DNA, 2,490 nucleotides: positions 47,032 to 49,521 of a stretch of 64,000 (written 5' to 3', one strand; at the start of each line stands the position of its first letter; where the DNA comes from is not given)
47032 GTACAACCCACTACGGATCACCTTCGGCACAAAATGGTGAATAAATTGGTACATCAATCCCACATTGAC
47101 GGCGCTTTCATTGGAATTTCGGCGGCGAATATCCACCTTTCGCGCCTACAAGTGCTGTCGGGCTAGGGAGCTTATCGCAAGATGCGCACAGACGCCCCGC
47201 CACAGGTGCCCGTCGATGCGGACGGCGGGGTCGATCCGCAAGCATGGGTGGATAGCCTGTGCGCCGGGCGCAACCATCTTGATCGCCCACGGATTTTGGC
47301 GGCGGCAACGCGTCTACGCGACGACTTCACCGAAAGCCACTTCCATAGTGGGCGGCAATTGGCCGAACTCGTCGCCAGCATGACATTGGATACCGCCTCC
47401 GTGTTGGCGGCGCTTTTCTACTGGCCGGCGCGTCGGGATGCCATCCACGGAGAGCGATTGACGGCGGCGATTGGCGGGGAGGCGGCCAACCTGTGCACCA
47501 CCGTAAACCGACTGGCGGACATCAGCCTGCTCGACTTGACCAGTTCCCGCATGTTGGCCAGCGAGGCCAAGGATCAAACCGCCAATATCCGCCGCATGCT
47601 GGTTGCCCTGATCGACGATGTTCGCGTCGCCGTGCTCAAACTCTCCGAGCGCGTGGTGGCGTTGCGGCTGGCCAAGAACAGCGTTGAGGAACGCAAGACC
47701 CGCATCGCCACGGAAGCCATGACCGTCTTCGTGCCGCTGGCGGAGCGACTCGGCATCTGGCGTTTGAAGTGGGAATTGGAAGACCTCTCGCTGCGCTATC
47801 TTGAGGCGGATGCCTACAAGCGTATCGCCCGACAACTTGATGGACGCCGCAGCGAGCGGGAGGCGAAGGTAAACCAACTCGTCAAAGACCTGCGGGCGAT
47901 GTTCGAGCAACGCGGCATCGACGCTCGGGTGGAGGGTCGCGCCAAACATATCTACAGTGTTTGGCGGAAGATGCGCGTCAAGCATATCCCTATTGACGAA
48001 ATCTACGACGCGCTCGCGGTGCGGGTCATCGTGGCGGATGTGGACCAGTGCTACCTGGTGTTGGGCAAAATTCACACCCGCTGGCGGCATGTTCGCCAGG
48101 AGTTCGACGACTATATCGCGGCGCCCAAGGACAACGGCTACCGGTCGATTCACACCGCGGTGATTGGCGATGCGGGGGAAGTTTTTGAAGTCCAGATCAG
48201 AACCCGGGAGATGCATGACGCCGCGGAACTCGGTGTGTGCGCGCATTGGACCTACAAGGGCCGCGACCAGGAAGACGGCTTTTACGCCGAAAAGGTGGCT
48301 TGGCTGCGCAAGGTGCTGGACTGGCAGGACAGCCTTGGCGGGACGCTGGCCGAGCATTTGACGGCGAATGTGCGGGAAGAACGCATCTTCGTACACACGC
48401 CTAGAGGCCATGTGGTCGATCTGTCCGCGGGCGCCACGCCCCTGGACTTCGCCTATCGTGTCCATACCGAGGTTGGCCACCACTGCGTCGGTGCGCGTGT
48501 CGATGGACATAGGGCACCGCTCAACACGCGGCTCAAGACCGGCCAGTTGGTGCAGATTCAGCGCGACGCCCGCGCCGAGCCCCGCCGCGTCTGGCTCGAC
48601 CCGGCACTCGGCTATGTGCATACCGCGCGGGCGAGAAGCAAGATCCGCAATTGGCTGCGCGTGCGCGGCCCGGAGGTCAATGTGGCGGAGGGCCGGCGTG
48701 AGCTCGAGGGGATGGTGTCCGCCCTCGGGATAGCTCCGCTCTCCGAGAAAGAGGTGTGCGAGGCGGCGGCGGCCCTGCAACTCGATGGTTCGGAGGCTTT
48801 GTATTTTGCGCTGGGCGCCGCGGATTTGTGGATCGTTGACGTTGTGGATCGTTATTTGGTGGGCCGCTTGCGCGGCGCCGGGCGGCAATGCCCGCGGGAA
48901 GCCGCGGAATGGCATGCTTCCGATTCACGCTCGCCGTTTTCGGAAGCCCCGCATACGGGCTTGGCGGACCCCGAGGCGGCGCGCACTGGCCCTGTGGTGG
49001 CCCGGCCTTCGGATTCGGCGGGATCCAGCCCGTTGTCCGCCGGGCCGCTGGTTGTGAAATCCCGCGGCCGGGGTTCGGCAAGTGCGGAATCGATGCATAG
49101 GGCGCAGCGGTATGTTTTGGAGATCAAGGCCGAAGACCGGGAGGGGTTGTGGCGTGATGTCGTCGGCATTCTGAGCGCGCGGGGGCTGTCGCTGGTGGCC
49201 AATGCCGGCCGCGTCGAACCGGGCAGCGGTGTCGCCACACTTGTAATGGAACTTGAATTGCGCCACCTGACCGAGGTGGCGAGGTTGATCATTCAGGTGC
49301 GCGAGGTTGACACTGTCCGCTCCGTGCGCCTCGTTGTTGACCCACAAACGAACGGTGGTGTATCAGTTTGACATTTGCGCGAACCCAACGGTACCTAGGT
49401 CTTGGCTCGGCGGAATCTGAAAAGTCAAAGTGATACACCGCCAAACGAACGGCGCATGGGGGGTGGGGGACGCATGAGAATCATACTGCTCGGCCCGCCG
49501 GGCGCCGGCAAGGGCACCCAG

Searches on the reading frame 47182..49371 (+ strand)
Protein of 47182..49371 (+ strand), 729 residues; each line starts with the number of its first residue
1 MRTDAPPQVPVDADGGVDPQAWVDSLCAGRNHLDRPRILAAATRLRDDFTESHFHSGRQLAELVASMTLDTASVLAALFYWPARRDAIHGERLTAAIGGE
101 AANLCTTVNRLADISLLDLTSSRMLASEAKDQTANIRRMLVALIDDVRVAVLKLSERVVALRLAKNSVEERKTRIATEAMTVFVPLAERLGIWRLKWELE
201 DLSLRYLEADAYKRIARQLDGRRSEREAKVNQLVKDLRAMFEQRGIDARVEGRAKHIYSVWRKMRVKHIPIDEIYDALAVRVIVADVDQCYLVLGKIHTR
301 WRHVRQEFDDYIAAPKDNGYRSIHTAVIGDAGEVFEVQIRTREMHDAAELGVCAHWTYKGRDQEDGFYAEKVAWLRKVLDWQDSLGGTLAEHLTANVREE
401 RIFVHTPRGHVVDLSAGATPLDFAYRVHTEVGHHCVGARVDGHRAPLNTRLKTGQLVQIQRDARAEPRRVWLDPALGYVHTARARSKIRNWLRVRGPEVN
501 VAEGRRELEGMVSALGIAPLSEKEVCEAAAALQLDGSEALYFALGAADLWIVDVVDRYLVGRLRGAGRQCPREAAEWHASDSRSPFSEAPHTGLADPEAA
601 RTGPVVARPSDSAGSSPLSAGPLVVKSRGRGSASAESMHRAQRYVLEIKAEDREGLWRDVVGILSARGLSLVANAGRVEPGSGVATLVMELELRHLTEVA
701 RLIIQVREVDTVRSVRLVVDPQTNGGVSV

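Call 37: search_protein_families(library=ncbifam, proteins=[window:47182-49371:+], max_evalue=0.00001)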
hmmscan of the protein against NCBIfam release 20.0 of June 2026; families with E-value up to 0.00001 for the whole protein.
window:47182-49371:+ (729 aa): 4 families
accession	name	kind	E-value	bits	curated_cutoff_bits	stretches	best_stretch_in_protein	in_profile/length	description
NF008124.0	PRK10872.1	equivalog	6.5e-148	494.4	728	1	51-563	53-564/744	GTP diphosphokinase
TIGR00691.1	spoT_relA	subfamily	2.8e-132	442.4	499.2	1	60-550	27-508/687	RelA/SpoT family protein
NF008303.0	PRK11092.1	equivalog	1.1e-101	341.2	947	1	60-555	52-538/702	bifunctional GTP diphosphokinase/guanosine-3',5'-bis pyrophosphate 3'-pyrophosphohydrolase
NF053588.1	GTPPhKinYjbM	equivalog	7.5e-10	38.9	320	1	227-359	18-160/201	GTP diphosphokinase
